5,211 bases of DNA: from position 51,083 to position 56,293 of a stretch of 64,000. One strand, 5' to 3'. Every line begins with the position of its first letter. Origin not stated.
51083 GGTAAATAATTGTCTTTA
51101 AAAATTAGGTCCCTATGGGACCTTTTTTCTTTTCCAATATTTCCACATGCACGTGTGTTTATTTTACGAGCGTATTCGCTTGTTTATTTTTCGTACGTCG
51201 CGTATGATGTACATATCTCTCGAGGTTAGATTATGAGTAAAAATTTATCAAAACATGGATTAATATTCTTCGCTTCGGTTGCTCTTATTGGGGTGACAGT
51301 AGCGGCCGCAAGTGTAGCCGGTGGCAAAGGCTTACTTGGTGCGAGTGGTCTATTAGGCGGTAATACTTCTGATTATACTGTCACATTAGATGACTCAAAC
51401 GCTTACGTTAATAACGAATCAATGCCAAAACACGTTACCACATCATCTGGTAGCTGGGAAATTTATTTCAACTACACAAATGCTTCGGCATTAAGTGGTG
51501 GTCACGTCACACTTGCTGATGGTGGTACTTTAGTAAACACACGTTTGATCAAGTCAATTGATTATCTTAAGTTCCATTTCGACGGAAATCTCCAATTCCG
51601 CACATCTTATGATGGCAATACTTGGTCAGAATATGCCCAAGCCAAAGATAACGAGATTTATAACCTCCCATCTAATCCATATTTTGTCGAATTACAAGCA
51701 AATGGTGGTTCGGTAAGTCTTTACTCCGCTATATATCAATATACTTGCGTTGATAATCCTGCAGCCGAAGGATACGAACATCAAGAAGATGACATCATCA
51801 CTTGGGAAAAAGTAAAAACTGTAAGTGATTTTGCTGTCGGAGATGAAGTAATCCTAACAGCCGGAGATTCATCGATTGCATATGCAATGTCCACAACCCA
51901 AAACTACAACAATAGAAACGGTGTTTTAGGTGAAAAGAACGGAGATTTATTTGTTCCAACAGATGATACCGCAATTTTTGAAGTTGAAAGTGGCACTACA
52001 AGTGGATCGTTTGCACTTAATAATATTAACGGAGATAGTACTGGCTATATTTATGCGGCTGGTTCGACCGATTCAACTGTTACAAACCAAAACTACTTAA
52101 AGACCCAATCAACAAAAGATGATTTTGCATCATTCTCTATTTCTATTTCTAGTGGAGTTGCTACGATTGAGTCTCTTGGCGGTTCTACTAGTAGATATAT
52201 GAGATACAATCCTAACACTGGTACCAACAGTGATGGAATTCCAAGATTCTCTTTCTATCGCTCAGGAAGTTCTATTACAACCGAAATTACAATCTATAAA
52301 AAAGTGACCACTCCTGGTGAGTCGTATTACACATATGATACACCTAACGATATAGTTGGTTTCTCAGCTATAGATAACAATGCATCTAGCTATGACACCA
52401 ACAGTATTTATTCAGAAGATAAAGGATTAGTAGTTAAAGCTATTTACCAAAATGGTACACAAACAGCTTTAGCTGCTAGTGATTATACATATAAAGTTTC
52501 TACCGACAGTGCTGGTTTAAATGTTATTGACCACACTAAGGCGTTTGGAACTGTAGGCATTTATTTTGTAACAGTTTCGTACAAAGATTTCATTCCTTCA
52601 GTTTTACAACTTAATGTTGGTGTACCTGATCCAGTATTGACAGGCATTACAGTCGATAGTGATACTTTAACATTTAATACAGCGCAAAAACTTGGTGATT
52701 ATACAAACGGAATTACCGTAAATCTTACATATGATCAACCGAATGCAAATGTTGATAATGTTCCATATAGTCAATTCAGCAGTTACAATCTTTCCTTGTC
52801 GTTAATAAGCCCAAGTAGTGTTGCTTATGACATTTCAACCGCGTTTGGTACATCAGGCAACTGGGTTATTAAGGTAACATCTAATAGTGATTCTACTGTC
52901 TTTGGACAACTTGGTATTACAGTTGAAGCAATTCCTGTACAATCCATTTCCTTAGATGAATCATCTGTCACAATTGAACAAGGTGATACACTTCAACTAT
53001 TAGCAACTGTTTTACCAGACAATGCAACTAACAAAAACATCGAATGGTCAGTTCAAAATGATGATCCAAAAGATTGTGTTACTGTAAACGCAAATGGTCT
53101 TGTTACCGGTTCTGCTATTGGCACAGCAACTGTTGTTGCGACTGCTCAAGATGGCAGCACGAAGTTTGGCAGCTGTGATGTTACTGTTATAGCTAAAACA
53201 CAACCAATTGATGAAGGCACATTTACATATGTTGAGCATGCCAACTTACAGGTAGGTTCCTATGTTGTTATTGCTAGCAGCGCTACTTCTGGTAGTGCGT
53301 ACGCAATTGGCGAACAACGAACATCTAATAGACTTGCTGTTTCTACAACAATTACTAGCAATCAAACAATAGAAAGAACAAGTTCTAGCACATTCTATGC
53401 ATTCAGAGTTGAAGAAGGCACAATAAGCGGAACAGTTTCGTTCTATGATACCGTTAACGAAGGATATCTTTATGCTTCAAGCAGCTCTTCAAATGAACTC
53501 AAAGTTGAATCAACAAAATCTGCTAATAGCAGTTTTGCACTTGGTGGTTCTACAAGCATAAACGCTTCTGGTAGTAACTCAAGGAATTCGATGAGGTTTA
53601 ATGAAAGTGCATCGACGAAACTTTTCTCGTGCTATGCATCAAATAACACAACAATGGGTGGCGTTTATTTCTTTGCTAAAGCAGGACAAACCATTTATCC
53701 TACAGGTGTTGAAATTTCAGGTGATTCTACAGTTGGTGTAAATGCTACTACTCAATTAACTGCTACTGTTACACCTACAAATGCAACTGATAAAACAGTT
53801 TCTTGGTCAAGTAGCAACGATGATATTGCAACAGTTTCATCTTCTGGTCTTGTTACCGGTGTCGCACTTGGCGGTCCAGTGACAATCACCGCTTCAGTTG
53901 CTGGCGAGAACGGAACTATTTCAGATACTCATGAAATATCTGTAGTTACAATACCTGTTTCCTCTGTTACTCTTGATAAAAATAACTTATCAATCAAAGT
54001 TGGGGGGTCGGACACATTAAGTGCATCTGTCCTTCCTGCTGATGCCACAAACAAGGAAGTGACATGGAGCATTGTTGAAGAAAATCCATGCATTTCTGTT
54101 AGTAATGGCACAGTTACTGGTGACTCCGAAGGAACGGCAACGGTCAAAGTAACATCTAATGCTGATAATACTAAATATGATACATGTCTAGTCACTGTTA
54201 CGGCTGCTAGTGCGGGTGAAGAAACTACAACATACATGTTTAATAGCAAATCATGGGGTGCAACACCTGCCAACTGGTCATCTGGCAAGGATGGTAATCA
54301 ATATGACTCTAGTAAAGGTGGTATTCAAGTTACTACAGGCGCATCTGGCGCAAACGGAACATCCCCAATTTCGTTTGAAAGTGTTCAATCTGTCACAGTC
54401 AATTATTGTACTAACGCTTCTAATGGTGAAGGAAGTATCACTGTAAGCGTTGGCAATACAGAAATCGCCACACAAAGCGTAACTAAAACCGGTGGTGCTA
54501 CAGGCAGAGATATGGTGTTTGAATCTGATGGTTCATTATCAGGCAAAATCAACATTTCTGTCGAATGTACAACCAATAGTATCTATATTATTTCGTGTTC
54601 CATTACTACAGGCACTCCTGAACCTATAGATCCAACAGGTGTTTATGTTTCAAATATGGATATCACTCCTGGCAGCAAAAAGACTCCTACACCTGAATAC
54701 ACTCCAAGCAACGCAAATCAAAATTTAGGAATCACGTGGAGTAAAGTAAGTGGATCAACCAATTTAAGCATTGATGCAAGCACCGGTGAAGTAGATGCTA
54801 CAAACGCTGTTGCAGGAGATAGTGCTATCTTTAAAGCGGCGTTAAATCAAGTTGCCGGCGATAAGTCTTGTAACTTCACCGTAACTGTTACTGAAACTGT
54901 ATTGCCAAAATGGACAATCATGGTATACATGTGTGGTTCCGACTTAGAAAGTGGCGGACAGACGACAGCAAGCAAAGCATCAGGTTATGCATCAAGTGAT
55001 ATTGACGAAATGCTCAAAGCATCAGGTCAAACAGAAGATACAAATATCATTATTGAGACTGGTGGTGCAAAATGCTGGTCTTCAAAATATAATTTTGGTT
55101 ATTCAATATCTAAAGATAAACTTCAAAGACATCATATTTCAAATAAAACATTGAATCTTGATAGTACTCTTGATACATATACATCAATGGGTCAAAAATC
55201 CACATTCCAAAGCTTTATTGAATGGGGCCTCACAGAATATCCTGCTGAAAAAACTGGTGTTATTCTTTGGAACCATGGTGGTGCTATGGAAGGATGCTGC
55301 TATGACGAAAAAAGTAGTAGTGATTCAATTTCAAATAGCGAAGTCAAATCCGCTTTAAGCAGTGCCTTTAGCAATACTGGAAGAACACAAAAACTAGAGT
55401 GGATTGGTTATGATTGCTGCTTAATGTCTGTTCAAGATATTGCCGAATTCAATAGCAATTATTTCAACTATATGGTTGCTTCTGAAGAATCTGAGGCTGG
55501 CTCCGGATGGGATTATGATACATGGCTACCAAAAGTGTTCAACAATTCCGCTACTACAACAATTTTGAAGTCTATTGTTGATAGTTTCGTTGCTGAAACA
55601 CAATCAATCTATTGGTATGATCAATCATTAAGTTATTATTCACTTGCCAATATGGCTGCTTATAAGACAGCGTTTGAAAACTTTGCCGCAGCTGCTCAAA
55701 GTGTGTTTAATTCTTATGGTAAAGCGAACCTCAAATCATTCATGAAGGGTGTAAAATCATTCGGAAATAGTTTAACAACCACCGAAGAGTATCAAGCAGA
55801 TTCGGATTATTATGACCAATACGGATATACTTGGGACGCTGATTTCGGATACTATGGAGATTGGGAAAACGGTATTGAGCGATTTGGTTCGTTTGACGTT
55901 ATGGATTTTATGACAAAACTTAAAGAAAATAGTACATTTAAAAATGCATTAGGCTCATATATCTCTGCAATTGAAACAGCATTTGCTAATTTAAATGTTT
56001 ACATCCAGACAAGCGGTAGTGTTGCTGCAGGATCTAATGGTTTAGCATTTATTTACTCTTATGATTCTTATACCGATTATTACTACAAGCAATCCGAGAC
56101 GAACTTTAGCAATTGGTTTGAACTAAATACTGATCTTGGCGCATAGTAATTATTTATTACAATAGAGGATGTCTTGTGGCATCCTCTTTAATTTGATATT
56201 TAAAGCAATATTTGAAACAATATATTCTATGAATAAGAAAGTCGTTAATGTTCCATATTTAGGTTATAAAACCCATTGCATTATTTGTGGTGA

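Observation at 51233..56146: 1637-aa surface protein combining an array of Big_2 Ig-like domains with a C-terminal clostripain-type (C11) cysteine protease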

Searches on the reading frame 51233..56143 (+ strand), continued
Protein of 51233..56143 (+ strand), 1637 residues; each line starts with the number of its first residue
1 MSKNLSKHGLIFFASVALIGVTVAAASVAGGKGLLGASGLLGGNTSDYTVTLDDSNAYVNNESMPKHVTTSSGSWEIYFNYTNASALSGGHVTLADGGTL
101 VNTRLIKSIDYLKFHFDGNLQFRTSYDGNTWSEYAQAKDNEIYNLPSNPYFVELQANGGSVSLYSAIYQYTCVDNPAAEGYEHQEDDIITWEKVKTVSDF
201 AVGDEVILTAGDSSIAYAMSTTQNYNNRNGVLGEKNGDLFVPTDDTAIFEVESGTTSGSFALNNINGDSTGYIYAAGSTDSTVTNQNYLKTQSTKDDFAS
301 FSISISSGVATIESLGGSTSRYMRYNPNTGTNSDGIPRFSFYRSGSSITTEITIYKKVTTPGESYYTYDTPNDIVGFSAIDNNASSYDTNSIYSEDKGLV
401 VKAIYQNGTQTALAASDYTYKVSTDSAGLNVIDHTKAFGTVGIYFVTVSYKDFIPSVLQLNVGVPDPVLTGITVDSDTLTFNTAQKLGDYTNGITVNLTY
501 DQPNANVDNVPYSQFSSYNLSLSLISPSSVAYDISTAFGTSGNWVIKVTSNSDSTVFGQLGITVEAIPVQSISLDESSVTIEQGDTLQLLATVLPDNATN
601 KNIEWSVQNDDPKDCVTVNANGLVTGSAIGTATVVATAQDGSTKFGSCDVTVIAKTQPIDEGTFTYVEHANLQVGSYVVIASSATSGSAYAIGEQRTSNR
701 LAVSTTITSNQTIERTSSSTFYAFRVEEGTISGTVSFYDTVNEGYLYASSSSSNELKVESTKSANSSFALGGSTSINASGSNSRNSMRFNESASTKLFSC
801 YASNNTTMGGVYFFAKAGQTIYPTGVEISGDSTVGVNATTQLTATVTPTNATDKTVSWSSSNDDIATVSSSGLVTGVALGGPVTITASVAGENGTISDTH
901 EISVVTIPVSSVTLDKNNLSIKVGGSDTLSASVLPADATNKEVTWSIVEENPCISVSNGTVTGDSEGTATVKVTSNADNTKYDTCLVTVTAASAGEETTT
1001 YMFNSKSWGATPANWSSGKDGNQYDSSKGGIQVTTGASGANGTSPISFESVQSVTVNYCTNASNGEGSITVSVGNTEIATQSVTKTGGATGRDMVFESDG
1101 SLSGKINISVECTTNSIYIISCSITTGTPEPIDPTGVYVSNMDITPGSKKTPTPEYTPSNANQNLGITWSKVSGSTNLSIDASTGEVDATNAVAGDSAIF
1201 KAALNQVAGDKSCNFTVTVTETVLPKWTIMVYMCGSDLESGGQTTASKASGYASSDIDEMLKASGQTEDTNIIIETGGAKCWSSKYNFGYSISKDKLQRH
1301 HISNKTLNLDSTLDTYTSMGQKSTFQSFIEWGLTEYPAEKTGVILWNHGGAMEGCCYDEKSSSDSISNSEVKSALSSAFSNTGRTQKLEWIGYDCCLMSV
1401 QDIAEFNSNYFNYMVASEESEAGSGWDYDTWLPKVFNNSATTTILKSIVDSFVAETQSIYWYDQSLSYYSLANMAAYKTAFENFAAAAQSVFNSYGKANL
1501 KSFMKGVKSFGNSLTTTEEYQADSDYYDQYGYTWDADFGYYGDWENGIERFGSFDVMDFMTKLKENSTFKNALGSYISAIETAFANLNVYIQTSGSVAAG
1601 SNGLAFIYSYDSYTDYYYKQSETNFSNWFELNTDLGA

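Call 19: find_related_loci(query=A1, collection=genome_contigs, flank=8000)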
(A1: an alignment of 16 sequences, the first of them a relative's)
Query A1 (1637 aa) in genome_contigs; peptide patterns used: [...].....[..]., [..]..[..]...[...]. (x = any residue, [..] = any of these).
153 stretches matched a pattern; 133 encode a relative of the query (tblastn E <= 1e-3); the best 80 are kept; 75 distinct loci.
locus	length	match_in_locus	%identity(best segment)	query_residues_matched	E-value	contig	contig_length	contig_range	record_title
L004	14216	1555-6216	40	1-1636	0e+0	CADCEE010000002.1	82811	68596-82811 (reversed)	MAG: uncultured Erysipelotrichaceae bacterium isolate RUG14566 genome assembly, contig: RUG14566_asm_2, whole genome sho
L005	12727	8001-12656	38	1-1636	0e+0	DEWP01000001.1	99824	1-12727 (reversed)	MAG TPA_asm: Bacillales bacterium UBA3207 UBA3207_contig_1211, whole genome shotgun sequence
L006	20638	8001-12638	36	12-1631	0e+0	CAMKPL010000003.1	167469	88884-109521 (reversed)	MAG: uncultured Bacillales bacterium isolate SRR12081293_bin.33_metaWRAP_v1.3_MAG genome assembly, contig: ERZ12289773.4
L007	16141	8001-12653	36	12-1631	0e+0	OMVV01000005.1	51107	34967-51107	uncultured Erysipelotrichaceae bacterium isolate RUG021 genome assembly, contig: scaffold_566, whole genome shotgun sequ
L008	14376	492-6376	41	1-1633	0e+0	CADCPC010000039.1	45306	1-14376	MAG: uncultured Erysipelotrichaceae bacterium isolate RUG14851 genome assembly, contig: RUG14851_asm_39, whole genome sh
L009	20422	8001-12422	36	50-1636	0e+0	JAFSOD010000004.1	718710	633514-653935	MAG: Bacilli bacterium isolate RGIG3320 Goat_Reticulum-5__c320, whole genome shotgun sequence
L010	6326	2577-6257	37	350-1636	0e+0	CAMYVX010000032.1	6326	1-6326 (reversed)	MAG TPA_asm: uncultured Bacillales bacterium isolate SRR10912535_bin.26_metaWRAP_v1.3_MAG genome assembly, contig: ERZ14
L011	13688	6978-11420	35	67-1637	0e+0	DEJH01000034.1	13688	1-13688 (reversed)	MAG TPA_asm: Bacillales bacterium UBA2753 UBA2753_contig_38448, whole genome shotgun sequence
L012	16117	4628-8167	38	376-1636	0e+0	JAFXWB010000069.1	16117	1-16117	MAG: Bacilli bacterium isolate RGIG6798 Sheep_Rumen-3__c1625294, whole genome shotgun sequence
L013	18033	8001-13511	36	375-1590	4e-167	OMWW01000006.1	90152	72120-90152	uncultured Erysipelotrichaceae bacterium isolate RUG042 genome assembly, contig: scaffold_53, whole genome shotgun seque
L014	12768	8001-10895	40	562-1631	6e-146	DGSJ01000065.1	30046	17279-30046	MAG TPA_asm: Bacillales bacterium UBA4365 UBA4365_contig_14121, whole genome shotgun sequence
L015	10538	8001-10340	38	462-1636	1e-120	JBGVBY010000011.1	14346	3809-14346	MAG: Bacilli bacterium isolate ruminal_MAG_397 ruminal_MAG_397_contig_0011, whole genome shotgun sequence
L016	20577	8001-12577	46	536-1636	1e-120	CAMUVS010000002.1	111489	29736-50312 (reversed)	MAG TPA_asm: uncultured Bacillales bacterium isolate SRR11861928_bin.55_metaWRAP_v1.3_MAG genome assembly, contig: ERZ14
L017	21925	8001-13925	35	3-1587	3e-119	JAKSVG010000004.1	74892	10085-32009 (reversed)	MAG: Bacilli bacterium isolate Horse_feces353 MAG353_4, whole genome shotgun sequence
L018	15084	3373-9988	38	48-1609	5e-120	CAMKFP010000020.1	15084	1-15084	MAG: uncultured Bacillales bacterium isolate SRR12081297_bin.41_metaWRAP_v1.3_MAG genome assembly, contig: ERZ12289777.6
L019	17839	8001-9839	43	567-1637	3e-109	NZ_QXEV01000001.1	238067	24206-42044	Anaeroplasma bactoclasticum strain ATCC 27112 EI71DRAFT_scaffold00001.1, whole genome shotgun sequence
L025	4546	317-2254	45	572-1637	5e-106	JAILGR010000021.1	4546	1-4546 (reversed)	MAG: Acholeplasmatales bacterium isolate RUI103 k141_12184147_flag=1_multi=11.1149_len=4546, whole genome shotgun sequen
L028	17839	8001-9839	49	567-1637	8e-103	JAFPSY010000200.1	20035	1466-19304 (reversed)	MAG: Acholeplasmatales bacterium isolate RGIG1446 Dairy_cattle_Rumen.Co__c7819307, whole genome shotgun sequence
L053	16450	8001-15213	35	3-1636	6e-91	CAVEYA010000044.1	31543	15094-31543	bacterium isolate H07631-L1_cleanbin_000038 genome assembly, contig: Spades_H07631-L1_contig_878, whole genome shotgun s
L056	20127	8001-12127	38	658-1628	2e-92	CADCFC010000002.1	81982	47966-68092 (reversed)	MAG: uncultured Erysipelotrichaceae bacterium isolate RUG14596 genome assembly, contig: RUG14596_asm_2, whole genome sho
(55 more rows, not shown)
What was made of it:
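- Relatives are almost all rumen or hindgut Bacilli/Acholeplasmatales MAGs, plus Anaeroplasma bactoclasticum ATCC 27112 (call 19).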

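Call 62: search_protein_families(library=pfam, proteins=[L004:7562-11314:+, L017:12165-15554:+, L053:6765-11219:+, L056:5244-9374:+, L008:8679-10817:+, L019:7845-9839:+], max_evalue=0.001)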
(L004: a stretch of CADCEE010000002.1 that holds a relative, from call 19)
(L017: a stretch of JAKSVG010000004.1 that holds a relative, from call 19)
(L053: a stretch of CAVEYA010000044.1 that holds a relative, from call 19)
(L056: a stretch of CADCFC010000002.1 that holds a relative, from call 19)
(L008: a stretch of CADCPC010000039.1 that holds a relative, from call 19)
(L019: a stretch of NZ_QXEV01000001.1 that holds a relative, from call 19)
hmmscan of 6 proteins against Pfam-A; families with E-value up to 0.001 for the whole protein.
L004:7562-11314:+ (1251 aa): 2 families
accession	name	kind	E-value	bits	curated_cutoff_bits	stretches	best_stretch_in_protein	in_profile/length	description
PF00082.27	Peptidase_S8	-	1.9e-43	149.3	21.8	1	101-364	1-273/288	Subtilase family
PF02368.24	Big_2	-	6.2e-15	55.3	22.8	1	492-559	2-69/79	Bacterial Ig-like domain (group 2)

L017:12165-15554:+ (1130 aa): 2 families
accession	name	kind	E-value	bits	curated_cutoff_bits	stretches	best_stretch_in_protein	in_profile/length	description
PF00082.27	Peptidase_S8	-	3.2e-43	148.5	21.8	1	87-346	1-275/288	Subtilase family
PF02368.24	Big_2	-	2.5e-24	85.5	22.8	2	458-534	2-78/79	Bacterial Ig-like domain (group 2)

L053:6765-11219:+ (1485 aa): 5 families
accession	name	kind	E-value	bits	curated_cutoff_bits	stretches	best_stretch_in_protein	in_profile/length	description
PF00082.27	Peptidase_S8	-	1.1e-48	166.4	21.8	1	97-398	1-288/288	Subtilase family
PF02368.24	Big_2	-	7.8e-21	74.3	22.8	3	422-487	11-76/79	Bacterial Ig-like domain (group 2)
PF22359.2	Big-like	-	1e-13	51.7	27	2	1075-1109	12-47/48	Bacterial Ig-like domain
PF07523.18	Big_3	-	1e-10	42.1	21.2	2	815-875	6-68/68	Bacterial Ig-like domain (group 3)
PF21461.3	HL_N-beta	-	3.9e-10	39.8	27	0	449-490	16-55/57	Hyaluronate lyase, N-terminal beta-sheet domain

L056:5244-9374:+ (1377 aa): 3 families
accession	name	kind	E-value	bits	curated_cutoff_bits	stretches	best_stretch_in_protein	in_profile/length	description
PF00082.27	Peptidase_S8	-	1.7e-38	133.1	21.8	1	85-347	1-275/288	Subtilase family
PF02368.24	Big_2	-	9.6e-21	74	22.8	3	460-523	4-70/79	Bacterial Ig-like domain (group 2)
PF07523.18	Big_3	-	1.2e-07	32.3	21.2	1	545-611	3-68/68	Bacterial Ig-like domain (group 3)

L008:8679-10817:+ (713 aa): 1 family
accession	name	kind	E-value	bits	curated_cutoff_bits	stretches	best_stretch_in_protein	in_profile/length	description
PF05547.17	Peptidase_M6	-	0.00038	20.2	22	0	274-469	38-245/294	Immune inhibitor A peptidase M6, catalytic domain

L019:7845-9839:+ (665 aa): 3 families
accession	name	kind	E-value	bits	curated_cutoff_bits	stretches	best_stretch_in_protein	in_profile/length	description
PF03415.19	Peptidase_C11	-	3.9e-36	125.8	25.8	1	303-626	1-313/359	Clostripain family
PF02368.24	Big_2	-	8.8e-19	67.7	22.8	1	202-279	1-79/79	Bacterial Ig-like domain (group 2)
PF21461.3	HL_N-beta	-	0.00014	22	27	1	242-272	19-48/57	Hyaluronate lyase, N-terminal beta-sheet domain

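Call 63: list_cluster_members(proteins=[P0001, P0011, P0016])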
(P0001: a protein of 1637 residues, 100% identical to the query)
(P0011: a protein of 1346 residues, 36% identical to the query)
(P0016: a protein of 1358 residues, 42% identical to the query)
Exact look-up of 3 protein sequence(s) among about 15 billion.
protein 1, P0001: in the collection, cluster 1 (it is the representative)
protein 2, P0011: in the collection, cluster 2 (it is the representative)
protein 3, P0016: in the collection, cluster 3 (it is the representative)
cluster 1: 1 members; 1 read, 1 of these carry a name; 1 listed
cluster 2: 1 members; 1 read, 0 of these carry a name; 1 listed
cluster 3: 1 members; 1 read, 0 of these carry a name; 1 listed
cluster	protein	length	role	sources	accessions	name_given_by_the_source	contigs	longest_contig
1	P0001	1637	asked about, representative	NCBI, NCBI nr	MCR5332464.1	MAG: Ig-like domain-containing protein [Bacilli bacterium] | Ig-like domain-containing protein [Bacilli bacterium]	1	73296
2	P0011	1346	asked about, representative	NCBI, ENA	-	-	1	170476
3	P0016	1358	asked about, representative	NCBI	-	-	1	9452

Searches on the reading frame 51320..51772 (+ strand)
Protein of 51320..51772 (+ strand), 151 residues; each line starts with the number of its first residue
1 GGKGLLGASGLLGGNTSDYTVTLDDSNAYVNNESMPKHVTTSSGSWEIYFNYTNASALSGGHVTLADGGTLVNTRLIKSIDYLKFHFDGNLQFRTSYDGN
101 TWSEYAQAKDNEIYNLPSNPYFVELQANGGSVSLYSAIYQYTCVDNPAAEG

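Call 9: search_protein_families(library=pfam, proteins=[window:51320-51772:+], max_evalue=1)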
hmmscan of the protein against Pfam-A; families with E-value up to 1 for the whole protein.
window:51320-51772:+ (151 aa): 0 families
